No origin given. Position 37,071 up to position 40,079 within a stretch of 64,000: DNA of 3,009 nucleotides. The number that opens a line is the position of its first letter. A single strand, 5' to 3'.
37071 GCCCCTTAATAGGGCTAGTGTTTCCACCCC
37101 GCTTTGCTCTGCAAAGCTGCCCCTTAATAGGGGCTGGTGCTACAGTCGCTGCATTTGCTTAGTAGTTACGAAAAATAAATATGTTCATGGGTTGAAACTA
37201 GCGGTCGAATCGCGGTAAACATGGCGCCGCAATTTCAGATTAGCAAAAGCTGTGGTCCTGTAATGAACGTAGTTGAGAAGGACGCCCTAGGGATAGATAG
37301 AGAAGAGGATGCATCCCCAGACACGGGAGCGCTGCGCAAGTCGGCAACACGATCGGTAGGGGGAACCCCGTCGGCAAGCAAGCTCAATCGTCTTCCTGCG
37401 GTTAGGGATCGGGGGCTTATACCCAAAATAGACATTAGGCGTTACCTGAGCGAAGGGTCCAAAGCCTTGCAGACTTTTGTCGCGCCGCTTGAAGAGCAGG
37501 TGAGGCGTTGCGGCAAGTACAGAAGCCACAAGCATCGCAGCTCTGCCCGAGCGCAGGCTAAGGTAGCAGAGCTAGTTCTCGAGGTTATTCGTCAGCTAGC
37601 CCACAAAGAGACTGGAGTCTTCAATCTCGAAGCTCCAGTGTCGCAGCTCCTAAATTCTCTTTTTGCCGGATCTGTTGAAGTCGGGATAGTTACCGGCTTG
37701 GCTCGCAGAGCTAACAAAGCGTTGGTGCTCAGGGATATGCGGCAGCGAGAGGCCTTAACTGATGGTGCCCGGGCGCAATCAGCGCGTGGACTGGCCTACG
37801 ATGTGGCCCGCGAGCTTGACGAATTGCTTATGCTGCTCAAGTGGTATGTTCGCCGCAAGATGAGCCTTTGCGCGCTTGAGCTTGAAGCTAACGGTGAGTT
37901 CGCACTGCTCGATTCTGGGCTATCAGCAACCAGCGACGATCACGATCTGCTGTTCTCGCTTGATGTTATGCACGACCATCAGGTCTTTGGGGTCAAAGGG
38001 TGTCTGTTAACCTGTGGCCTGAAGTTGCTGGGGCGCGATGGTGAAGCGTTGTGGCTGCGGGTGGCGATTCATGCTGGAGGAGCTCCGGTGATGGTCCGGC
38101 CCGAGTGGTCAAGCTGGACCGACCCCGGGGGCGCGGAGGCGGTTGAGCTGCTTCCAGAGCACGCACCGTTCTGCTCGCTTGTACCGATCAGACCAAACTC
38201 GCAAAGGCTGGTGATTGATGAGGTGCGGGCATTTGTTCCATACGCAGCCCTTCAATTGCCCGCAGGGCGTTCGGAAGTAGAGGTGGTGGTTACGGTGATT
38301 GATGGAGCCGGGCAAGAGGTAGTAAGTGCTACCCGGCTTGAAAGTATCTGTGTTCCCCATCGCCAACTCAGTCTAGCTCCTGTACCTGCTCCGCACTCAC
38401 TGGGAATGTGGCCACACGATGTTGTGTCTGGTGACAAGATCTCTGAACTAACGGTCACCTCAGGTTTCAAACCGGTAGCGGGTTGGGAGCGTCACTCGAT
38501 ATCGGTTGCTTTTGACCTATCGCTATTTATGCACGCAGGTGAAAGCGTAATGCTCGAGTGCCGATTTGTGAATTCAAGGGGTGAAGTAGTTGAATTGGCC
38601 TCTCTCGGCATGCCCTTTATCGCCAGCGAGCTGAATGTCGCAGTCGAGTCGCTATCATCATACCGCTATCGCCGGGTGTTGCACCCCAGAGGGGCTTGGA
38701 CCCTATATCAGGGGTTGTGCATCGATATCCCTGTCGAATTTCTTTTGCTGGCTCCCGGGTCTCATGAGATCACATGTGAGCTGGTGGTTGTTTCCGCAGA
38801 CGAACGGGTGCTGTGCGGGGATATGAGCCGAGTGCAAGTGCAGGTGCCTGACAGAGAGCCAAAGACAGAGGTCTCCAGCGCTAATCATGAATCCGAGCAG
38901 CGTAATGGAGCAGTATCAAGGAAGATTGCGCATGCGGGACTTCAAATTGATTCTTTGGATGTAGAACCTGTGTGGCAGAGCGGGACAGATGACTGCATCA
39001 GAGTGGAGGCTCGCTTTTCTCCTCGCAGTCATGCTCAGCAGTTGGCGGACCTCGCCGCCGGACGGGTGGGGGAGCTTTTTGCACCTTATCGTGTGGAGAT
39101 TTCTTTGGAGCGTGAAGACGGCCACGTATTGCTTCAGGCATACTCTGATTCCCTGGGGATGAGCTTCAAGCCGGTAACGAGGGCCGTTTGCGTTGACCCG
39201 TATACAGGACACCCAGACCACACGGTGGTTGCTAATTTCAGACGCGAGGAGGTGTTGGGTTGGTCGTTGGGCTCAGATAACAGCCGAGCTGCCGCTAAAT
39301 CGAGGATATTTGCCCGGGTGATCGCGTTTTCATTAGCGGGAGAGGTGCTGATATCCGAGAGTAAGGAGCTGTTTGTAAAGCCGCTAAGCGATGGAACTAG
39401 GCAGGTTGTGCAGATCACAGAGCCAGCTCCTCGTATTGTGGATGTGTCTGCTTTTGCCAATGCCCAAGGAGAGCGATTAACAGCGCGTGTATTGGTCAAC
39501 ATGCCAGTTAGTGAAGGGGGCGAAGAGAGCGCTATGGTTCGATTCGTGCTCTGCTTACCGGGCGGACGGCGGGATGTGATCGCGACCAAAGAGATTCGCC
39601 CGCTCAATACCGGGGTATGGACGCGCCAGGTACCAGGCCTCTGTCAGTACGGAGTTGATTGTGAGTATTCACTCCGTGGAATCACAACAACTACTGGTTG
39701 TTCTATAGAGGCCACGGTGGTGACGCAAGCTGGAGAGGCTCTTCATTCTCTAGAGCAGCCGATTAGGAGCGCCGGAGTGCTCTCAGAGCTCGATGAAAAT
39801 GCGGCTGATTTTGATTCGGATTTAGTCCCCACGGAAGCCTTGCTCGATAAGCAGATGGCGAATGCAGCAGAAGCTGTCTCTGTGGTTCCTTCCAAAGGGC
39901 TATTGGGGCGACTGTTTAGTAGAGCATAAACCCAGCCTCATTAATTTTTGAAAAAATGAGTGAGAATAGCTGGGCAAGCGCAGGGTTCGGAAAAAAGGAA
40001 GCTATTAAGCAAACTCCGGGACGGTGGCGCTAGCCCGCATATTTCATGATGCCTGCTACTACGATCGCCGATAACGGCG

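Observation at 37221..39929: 902-aa orphan with tandem beta-rich modules, bracketed by a tandem-repeat array and nested MITEs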

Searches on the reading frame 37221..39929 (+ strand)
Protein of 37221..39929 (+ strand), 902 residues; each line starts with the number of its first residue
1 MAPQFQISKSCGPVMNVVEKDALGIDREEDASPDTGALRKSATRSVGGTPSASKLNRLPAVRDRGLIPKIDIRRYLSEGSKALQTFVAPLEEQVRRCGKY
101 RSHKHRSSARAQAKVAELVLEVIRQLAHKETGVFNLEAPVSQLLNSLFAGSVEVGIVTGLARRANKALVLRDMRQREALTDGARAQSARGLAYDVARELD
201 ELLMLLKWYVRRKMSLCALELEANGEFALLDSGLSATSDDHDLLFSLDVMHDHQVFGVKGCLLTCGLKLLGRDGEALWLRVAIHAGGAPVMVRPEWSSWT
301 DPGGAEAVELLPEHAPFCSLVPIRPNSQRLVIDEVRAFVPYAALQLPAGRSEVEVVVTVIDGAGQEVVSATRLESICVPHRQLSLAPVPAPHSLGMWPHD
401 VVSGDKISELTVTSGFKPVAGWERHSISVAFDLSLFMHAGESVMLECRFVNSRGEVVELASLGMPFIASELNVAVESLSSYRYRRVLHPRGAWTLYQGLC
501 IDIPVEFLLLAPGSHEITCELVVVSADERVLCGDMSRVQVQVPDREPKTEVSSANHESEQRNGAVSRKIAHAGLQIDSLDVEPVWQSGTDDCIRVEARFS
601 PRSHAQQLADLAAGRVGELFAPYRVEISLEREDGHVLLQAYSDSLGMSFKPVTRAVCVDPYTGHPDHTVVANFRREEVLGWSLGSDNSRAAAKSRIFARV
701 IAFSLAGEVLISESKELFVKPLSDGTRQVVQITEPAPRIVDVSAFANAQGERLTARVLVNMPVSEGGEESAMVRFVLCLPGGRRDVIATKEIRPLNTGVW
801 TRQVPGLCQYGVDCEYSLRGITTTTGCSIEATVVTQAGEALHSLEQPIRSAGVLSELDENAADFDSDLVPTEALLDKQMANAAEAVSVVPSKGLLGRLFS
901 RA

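Call 3: search_protein_families(library=pfam, proteins=[window:37221-39929:+], max_evalue=1)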
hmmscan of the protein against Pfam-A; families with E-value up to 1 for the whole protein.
window:37221-39929:+ (902 aa): 0 families

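Call 4: search_protein_families(library=ncbifam, proteins=[window:37221-39929:+], max_evalue=1)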
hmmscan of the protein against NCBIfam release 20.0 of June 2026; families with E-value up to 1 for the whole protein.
window:37221-39929:+ (902 aa): 0 families

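Call 5: search_solved_structures(query=window:37221-39926:+, max_evalue=10)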
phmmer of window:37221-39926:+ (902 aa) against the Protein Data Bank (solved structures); distinct sequences matched with E-value up to 10: 1.
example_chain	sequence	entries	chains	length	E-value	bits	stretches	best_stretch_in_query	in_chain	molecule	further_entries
4jlr_S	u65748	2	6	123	1.7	9.9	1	42-106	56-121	RSV_1Isea designed scaffold | Epitope Scaffold rsv_1isea_FFL_001_C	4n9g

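Call 7: find_homologous_proteins(query=window:37221-39926:+, max_evalue=0.001)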
Query window:37221-39926:+ (902 aa): 100 proteins with E <= 0.001 among 8000 candidates.
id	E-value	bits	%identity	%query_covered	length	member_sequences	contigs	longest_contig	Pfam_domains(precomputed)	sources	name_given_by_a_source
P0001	0.0e+0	1830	100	91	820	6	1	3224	-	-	-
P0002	0.0e+0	1425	71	99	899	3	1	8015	-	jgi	jgi:hypothetical protein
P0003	0.0e+0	1413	72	98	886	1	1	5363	-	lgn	-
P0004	0.0e+0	1397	70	98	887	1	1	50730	-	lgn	-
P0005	0.0e+0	1352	67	99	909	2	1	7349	-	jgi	-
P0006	0.0e+0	1346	68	98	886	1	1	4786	-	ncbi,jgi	jgi:hypothetical protein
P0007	0.0e+0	1335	68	98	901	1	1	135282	-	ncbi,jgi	jgi:hypothetical protein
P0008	0.0e+0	1331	68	98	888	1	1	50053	-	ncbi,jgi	jgi:hypothetical protein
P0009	0.0e+0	1318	69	94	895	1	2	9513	-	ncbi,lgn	-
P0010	0.0e+0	1298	65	98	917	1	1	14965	-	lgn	-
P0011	0.0e+0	1290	65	98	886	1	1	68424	-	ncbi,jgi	jgi:hypothetical protein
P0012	0.0e+0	1288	66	98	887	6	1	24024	-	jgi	-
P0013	0.0e+0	1186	61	98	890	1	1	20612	-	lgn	-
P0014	0.0e+0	1144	58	100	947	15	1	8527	-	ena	-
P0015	0.0e+0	1125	58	98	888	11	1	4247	-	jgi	-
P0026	0.0e+0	1060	57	94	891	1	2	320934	-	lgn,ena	-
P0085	8.5e-247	840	49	93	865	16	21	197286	-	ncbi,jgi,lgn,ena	jgi:hypothetical protein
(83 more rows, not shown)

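Call 10: find_encoding_contigs(protein=P0026, flank=10000, max_places=2)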
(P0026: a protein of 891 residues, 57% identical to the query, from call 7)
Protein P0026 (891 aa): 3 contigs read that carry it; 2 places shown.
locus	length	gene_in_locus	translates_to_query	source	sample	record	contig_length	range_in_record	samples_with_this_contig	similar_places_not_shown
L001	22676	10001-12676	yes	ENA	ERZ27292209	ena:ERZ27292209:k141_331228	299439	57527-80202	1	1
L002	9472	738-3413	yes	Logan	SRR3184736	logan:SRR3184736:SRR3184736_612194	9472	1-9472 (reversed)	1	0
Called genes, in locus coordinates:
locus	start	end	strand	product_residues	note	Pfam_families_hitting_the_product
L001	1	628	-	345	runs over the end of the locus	PF01594:AI-2E_transport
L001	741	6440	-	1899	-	PF04357:TamB, PF07244:POTRA (faint), PF08479:POTRA_2 (faint), PF01103:Omp85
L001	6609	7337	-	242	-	PF00590:TP_methylase (weak)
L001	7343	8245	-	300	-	PF16881:LIAS_N (weak), PF04055:Radical_SAM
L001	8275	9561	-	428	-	PF00364:Biotin_lipoyl, PF25997:BSH_YhbJ (weak), PF02817:E3_binding, PF00198:2-oxoacid_dh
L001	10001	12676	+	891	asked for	-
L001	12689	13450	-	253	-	-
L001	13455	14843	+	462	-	PF13742:tRNA_anti_2, PF01336:tRNA_anti-codon, PF02601:Exonuc_VII_L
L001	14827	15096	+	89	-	PF02609:Exonuc_VII_S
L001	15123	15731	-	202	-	-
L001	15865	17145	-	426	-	PF01266:DAO (faint), PF07992:Pyr_redox_2, PF13454:NAD_binding_9 (faint), PF00070:Pyr_redox (weak)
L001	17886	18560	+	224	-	PF00657:Lipase_GDSL, PF13472:Lipase_GDSL_2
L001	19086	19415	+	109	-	PF12797:Fer4_2 (faint), PF13237:Fer4_10 (faint), PF12838:Fer4_7 (weak), PF13187:Fer4_9 (weak), PF13534:Fer4_17 (weak), PF13484:Fer4_16 (faint), PF00037:Fer4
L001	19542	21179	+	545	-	PF01464:SLT, PF23446:LysM1_NFP_LYK (faint), PF01476:LysM, PF23473:LysM3_LYK4_5 (weak), PF01476:LysM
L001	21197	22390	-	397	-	-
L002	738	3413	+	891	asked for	-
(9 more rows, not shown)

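Call 11: find_encoding_contigs(protein=P0085, flank=10000, max_places=3)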
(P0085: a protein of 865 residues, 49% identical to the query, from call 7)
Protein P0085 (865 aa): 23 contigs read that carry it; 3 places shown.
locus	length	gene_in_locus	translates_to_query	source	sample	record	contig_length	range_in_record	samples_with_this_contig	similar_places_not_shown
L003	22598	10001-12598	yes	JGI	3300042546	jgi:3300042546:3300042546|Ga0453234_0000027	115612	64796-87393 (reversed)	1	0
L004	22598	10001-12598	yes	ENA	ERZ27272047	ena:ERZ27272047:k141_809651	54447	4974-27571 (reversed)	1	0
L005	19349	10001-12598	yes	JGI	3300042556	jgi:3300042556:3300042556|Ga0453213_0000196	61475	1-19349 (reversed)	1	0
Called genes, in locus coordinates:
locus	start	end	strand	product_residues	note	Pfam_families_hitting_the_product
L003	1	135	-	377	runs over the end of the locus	PF03009:GDPD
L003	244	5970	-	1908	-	PF04357:TamB, PF07244:POTRA (faint), PF08479:POTRA_2 (faint), PF01103:Omp85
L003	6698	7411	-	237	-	PF00590:TP_methylase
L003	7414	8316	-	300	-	PF16881:LIAS_N (weak), PF04055:Radical_SAM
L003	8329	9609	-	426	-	PF00364:Biotin_lipoyl, PF25997:BSH_YhbJ (weak), PF02817:E3_binding, PF00198:2-oxoacid_dh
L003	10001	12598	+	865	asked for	-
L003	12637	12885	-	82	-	-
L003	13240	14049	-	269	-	-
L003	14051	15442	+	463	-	PF13742:tRNA_anti_2, PF01336:tRNA_anti-codon, PF02601:Exonuc_VII_L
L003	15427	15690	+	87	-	PF02609:Exonuc_VII_S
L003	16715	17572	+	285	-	PF03441:FAD_binding_7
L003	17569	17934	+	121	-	-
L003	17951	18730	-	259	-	-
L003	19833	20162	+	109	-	PF12797:Fer4_2 (faint), PF13237:Fer4_10 (faint), PF14697:Fer4_21 (faint), PF12838:Fer4_7 (weak), PF13187:Fer4_9 (weak), PF13484:Fer4_16 (faint), PF00037:Fer4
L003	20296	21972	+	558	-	PF01464:SLT, PF01476:LysM, PF23473:LysM3_LYK4_5 (faint), PF01476:LysM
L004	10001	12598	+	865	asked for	-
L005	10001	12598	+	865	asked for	-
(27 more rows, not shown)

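Call 15: find_related_loci(query=A1, collection=genome_contigs, flank=6000)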
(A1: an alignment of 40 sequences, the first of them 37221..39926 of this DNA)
Query A1 (902 aa) in genome_contigs; peptide patterns used: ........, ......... (x = any residue, [..] = any of these).
47 stretches matched a pattern; 38 encode a relative of the query (tblastn E <= 1e-3); 36 distinct loci.
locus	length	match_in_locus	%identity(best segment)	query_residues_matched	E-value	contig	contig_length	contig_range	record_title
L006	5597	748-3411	68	15-901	0e+0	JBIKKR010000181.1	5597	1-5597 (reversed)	MAG: Bdellovibrionota bacterium isolate ME2014-08-05_3300044627_group5_bin128 Rohwer_bin1184_scaffold_21519_c1, whole ge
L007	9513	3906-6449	69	54-901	0e+0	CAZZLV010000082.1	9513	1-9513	MAG TPA_asm: uncultured Bdellovibrionales bacterium isolate SRP124364_co1_308 genome assembly, contig: NODE_8546_length_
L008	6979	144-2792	55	15-899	0e+0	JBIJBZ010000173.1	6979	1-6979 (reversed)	MAG: Bdellovibrionota bacterium isolate ME2006-08-10D11_3300044971_group2_bin88 Rohwer_bin1171_scaffold_1867_c1, whole g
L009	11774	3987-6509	56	16-863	0e+0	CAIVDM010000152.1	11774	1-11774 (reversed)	MAG: uncultured delta proteobacterium isolate ErkenSummer_bin-0574 genome assembly, contig: bin-0574:152/255, whole geno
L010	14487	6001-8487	54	15-856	0e+0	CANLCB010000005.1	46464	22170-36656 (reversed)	MAG: Deltaproteobacteria bacterium isolate ZE-Oct18-108 genome assembly, contig: ZE-Oct18-C321, whole genome shotgun seq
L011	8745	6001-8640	52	15-895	0e+0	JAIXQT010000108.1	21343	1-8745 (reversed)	MAG: Proteobacteria bacterium isolate C4_MAG_00039 pond_C4_MAG_00039_000000000071, whole genome shotgun sequence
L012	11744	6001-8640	52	15-895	0e+0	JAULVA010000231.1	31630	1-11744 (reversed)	MAG: Bdellovibrionota bacterium isolate P_BDEL NODE_2036_length_31630_cov_1.146684, whole genome shotgun sequence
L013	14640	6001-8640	52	15-895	0e+0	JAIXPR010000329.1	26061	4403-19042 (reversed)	MAG: Proteobacteria bacterium isolate C1_MAG_00071 C1_MAG_00071_000000000219, whole genome shotgun sequence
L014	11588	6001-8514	53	15-862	0e+0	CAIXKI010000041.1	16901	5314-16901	MAG: uncultured delta proteobacterium isolate Loclat_bin-13748 genome assembly, contig: bin-13748:041/257, whole genome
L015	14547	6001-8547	54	15-863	0e+0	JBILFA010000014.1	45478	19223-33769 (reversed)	MAG: Bdellovibrionota bacterium isolate ME2016-07-29_3300044622_group7_bin22 Rohwer_bin1192_scaffold_272_c1, whole genom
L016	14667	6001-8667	52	15-901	0e+0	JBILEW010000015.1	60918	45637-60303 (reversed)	MAG: Bdellovibrionota bacterium isolate ME2016-07-29_3300044622_group7_bin183 Rohwer_bin1189_scaffold_113_c1, whole geno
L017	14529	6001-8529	53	15-859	0e+0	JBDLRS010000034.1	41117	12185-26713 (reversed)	MAG: Pseudomonadota bacterium isolate icacos_2019_sw_WHONDRS-S19S_0094_B_bin.45 scaffold_922737, whole genome shotgun se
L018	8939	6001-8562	52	47-895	0e+0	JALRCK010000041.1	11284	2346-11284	MAG: Deltaproteobacteria bacterium isolate HTM.30 NODE_41_length_11284_cov_3.249844, whole genome shotgun sequence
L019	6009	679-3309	51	16-900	0e+0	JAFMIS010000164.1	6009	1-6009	Bacterium isolate DEBay_Sum019D_L_G_100 NODE_16711_length_6009_cov_4.742526, whole genome shotgun sequence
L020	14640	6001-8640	52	15-895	0e+0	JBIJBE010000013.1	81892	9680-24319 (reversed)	MAG: Bdellovibrionota bacterium isolate ME2006-08-03D11_3300047094_group2_bin168 Rohwer_bin1170_scaffold_73_c1, whole ge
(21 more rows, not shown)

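Call 26: search_solved_structures(query=A1, max_evalue=10, show_alignments=2)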
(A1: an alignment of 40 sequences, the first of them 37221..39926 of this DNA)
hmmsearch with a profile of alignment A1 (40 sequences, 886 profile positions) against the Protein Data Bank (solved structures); distinct sequences matched with E-value up to 10: 1.
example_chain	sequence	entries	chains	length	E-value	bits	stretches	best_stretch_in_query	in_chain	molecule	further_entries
9h19_S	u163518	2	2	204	0.84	10.4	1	358-393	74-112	reaction centre S sub unit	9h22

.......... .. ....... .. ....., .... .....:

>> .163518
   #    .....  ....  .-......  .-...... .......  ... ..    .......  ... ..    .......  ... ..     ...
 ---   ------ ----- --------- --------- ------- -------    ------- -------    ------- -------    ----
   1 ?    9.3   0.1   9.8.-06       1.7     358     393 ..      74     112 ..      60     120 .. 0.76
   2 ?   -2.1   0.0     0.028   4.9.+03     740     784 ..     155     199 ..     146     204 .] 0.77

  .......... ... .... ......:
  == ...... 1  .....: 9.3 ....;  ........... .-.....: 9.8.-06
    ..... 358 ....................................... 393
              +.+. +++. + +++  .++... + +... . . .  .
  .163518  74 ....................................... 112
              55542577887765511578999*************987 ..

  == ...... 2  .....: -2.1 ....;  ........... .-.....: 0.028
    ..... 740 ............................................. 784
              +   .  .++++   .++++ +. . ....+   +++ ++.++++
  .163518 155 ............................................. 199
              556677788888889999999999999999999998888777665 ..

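Call 27: search_protein_families(library=padloc, proteins=[window:37221-39926:+], max_evalue=1)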
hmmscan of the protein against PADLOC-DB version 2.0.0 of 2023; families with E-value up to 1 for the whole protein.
window:37221-39926:+ (902 aa): 0 families

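Call 28: search_protein_families(library=phrogs, proteins=[window:37221-39926:+], max_evalue=1)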
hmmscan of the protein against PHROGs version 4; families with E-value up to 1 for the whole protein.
window:37221-39926:+ (902 aa): 1 family
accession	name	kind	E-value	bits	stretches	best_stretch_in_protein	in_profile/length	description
phrog_25902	-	unknown function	0.13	13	1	670-701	14-42/62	-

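Call 29: predict_structure(alignment_id=A1)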
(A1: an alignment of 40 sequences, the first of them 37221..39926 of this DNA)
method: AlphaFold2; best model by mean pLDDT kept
length: 902 residues; sequences in the alignment: 40
mean_pLDDT: 68.4   pTM: 0.55
mean pLDDT of the five models: 68.4, 68.3, 68.1, 67.8, 65.5
residues with pLDDT >= 90: 94; 70-90: 414; 50-70: 185; < 50: 209
segments of 3 or more residues with pLDDT < 50: 1-66, 182-190, 227-239, 303-310, 325-327, 393-405, 465-472, 548-571, 687-689, 765-768, 797-803, 853-893, 900-902
pLDDT, mean of each block of 10 residues (from residue 1): 32 29 30 32 32 33 45 75 89 88 72 88 88 74 72 66 82 71 45 75 83 76 54 43 77 76 76 66 88 77 44 68 55 74 88 88 75 87 60 43 55 84 87 61 81 82 48 55 72 64 84 86 72 80 64 39 39 78 88 90 66 55 86 80 76 83 72 85 57 83 79 89 69 79 82 88 59 91 89 59 65 84 80 86 88 43 40 36 34 52 41
secondary structure, 60 per line:
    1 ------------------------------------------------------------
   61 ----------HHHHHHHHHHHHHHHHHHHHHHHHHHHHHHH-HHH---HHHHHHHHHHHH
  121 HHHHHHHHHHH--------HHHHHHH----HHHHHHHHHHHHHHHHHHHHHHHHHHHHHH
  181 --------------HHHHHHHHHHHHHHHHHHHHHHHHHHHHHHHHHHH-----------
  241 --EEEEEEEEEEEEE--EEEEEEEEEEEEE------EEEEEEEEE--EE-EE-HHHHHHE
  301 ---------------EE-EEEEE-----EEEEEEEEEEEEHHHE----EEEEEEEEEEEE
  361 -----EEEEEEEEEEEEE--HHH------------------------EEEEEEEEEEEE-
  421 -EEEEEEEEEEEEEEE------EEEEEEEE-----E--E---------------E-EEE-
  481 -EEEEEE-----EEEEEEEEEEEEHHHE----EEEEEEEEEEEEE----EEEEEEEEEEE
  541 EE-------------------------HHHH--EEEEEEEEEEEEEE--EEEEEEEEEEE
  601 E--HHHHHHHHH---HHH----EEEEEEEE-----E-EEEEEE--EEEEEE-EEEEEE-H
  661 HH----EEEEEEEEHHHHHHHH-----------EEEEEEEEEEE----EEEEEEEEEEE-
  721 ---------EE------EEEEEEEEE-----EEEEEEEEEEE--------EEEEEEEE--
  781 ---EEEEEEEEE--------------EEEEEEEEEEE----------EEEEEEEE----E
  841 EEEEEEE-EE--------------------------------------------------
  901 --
elements in order (helices of 4 or more, strands of 3 or more residues): H71-101 H109-131 H140-146 H151-180 H195-229 E243-255 E258-270 E277-285 H294-299 E319-323 E329-340 E349-360 E366-378 E408-419 E422-436 E443-450 E477-479 E482-487 E493-504 E513-525 E530-542 H568-571 E574-587 E590-601 H604-612 E623-630 E638-643 E646-651 E653-658 E667-674 H675-682 E694-704 E709-719 E738-746 E752-762 E771-778 E784-792 E807-817 E828-835 E840-847

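Call 31: search_protein_representatives(protein=window:37221-39926:+)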
Query: 902 residues. Proteins with E-value up to 0.001 (for the whole library): 100; up to 1e-10: 90; up to 1e-30: 40. The best 100 are listed.
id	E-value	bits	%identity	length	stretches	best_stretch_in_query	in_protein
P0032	0.0e+00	1046.3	60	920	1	72-901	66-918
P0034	0.0e+00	1033.0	56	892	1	16-880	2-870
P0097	1.9e-170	585.4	42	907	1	62-818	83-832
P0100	3.1e-156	538.4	40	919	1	72-843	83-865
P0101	9.5e-145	500.4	52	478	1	419-892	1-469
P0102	1.6e-78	281.3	45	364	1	535-898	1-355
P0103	4.3e-61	223.7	36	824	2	150-546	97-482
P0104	6.1e-54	200.0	32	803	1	53-722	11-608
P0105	1.3e-50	189.0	29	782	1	182-787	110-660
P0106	3.7e-49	184.2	32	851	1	159-706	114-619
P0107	1.7e-46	175.4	33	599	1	112-540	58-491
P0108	2.5e-46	174.8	36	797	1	187-543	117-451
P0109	3.5e-46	174.4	33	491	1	114-542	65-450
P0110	1.6e-45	172.2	30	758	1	101-614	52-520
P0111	3.2e-42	161.3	31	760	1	82-597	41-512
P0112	4.0e-41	157.6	33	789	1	118-538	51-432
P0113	7.7e-41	156.7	33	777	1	116-561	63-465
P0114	8.1e-41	156.6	33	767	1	118-541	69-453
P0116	2.4e-39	151.7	35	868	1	115-544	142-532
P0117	3.3e-39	151.3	33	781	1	116-543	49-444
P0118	3.6e-39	151.1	37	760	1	242-463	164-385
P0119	1.1e-38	149.5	36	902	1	234-547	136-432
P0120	1.0e-37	146.4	33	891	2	118-539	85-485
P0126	2.3e-36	141.9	30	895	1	33-746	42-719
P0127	7.5e-35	136.9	29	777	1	182-762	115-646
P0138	2.5e-29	118.6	29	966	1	203-540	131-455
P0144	2.0e-27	112.3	28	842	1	114-599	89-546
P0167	8.7e-19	83.7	30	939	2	385-648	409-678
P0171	1.0e-17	80.2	31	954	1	187-541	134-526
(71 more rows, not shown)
